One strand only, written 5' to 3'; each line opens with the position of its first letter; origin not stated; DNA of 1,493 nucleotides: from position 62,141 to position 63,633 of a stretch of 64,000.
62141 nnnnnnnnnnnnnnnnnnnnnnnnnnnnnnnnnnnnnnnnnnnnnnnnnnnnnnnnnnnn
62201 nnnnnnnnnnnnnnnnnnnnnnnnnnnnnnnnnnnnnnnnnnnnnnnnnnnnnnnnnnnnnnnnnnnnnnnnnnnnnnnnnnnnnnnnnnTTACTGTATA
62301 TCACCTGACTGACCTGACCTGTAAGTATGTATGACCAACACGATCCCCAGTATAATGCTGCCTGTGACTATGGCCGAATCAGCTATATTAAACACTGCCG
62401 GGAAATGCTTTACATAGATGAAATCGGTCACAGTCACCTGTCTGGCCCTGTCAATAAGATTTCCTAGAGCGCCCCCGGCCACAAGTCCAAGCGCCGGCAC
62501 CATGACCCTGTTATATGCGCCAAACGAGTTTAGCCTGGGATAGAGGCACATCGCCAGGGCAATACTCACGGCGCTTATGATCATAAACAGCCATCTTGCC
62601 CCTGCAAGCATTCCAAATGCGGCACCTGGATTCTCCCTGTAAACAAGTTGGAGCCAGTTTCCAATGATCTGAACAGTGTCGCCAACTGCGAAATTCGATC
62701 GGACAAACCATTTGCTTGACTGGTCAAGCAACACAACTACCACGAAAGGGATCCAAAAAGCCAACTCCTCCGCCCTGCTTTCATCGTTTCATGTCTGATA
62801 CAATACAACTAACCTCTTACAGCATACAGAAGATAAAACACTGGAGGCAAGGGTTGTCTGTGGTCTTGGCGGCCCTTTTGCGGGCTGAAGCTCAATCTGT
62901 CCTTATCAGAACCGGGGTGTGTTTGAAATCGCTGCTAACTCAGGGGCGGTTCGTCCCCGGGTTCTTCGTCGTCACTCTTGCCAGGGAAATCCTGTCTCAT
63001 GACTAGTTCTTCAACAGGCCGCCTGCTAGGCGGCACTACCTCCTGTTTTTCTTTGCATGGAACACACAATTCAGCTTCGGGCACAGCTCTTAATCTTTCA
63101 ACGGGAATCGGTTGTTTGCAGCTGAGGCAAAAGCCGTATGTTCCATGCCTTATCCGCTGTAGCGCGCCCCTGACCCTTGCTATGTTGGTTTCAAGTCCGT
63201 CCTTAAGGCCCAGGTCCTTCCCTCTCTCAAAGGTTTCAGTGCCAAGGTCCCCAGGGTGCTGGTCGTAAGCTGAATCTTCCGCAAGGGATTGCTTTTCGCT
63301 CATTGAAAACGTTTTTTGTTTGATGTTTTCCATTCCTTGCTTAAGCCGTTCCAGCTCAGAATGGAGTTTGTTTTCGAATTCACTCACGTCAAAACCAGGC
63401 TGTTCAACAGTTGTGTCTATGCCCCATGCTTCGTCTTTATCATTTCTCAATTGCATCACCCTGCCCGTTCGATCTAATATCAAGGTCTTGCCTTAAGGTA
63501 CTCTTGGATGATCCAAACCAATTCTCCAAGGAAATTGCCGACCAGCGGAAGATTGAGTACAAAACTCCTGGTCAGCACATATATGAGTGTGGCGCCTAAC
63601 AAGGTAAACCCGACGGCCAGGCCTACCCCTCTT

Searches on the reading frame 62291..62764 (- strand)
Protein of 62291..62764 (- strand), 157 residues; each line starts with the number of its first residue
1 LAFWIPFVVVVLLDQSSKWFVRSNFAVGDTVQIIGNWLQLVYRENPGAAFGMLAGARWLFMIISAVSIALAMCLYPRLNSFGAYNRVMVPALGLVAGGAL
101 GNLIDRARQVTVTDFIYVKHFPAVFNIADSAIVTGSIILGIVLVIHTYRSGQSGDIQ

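Call 31: search_protein_families(library=pfam, proteins=[window:62291-62764:-], max_evalue=0.001)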
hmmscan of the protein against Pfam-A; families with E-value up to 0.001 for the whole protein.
window:62291-62764:- (157 aa): 1 family
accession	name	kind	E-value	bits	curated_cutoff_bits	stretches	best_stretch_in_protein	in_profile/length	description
PF01252.23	Peptidase_A8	-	2.3e-35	122.3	25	1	7-143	2-140/142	Signal peptidase (SPase) II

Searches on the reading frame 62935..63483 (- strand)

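Call 31: search_protein_families(library=pfam, proteins=[window:62935-63483:-], max_evalue=0.001)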
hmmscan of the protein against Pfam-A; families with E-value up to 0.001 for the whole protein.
window:62935-63483:- (182 aa): 1 family
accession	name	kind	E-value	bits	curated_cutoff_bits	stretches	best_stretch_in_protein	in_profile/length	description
PF01258.23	zf-dskA_traR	-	5.7e-13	49.1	24.9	1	114-148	1-35/36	Prokaryotic dksA/traR C4-type zinc finger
